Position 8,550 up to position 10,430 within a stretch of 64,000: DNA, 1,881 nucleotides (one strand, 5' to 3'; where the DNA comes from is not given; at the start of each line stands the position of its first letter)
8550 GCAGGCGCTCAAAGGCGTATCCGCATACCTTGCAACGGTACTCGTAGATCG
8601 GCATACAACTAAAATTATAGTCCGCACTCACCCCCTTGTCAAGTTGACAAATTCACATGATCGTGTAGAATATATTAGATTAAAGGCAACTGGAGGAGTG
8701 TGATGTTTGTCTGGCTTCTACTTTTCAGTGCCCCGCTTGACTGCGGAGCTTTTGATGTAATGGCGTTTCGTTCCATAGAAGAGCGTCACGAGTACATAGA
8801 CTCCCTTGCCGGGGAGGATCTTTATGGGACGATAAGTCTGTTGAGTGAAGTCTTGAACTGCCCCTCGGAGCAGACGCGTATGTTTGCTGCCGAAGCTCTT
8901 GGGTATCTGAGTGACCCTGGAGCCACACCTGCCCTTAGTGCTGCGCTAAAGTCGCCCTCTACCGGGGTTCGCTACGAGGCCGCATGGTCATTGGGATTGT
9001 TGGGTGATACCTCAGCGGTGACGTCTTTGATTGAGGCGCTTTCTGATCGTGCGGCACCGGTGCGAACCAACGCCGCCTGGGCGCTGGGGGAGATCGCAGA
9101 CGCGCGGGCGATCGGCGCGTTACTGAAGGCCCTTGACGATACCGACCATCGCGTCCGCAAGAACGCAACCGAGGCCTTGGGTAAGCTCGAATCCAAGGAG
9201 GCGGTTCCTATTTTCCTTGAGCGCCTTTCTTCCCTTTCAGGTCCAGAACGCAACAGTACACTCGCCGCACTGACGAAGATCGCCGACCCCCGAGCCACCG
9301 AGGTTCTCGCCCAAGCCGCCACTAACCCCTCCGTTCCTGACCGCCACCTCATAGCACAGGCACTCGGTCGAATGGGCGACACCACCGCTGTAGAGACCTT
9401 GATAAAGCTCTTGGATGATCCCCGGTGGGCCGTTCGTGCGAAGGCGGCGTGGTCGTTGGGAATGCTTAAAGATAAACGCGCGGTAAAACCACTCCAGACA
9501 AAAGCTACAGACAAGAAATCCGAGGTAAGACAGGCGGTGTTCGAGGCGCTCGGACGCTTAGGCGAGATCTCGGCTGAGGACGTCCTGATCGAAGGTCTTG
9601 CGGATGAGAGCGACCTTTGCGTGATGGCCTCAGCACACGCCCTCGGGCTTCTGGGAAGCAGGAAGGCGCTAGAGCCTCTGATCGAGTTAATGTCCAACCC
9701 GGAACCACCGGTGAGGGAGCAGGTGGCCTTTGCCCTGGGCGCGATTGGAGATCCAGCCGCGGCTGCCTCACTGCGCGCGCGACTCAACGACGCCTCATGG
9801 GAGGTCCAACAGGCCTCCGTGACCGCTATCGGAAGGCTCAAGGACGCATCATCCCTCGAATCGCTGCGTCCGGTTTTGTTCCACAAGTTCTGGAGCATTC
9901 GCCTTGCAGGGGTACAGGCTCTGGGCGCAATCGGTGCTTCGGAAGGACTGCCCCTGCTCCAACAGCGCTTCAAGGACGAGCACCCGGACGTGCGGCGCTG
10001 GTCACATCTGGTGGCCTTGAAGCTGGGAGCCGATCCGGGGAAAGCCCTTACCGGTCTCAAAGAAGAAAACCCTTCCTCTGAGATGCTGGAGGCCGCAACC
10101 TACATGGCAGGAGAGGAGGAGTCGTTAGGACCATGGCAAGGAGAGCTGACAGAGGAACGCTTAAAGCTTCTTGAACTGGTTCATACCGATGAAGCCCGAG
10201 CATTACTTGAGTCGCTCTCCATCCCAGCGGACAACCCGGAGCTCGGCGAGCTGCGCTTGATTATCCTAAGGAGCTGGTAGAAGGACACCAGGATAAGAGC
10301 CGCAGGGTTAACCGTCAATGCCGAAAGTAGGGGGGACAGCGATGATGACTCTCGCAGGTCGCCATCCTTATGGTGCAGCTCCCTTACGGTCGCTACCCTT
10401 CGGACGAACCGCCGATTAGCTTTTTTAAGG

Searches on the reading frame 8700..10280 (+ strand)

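Call 84: search_protein_families(library=ncbifam, proteins=[window:8700-10280:+], max_evalue=0.00001)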
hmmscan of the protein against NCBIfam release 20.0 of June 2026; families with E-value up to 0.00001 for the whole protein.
window:8700-10280:+ (526 aa): 9 families
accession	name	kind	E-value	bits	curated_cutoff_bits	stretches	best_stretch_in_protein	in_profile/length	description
NF045915.1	PhycobilmeDegNblB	equivalog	1.4e-45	155.5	300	4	34-176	57-200/214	phycobilisome degradation protein NblB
NF058502.1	phyc_lyase_CpcE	equivalog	1.7e-38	132.6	330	2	82-177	10-114/260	C-phycocyanin alpha-cysteine-84 phycocyanobilin lyase subunit CpcE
NF058505.1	phyc_lyase_CpeY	equivalog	2.5e-19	69.2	600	0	314-388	328-405/419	C-phycoerythrin alpha-cysteine-82 phycoerythrobilin lyase CpeY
NF010374.0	PRK13800.1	equivalog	8.4e-19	67.3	1196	2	224-383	713-869/898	fumarate reductase/succinate dehydrogenase flavoprotein subunit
NF007244.0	PRK09687.1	equivalog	1e-18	67.7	275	0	56-172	142-259/285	putative lyase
TIGR02270.1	TIGR02270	subfamily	2.2e-18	66.5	206.8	1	45-253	88-293/410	TIGR02270 family protein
NF058515.1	phyc_lyase_CpcF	equivalog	2.2e-17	63.3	220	1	47-165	3-121/200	C-phycocyanin alpha-cysteine-84 phycocyanobilin lyase subunit CpcF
NF006501.0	PRK08937.3-1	equivalog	5e-16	59.3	310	0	92-212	49-176/191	adenylosuccinate lyase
NF045662.1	DVU0298_fam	equivalog_domain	6.5e-12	45.5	75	0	229-272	145-188/213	DVU0298 family protein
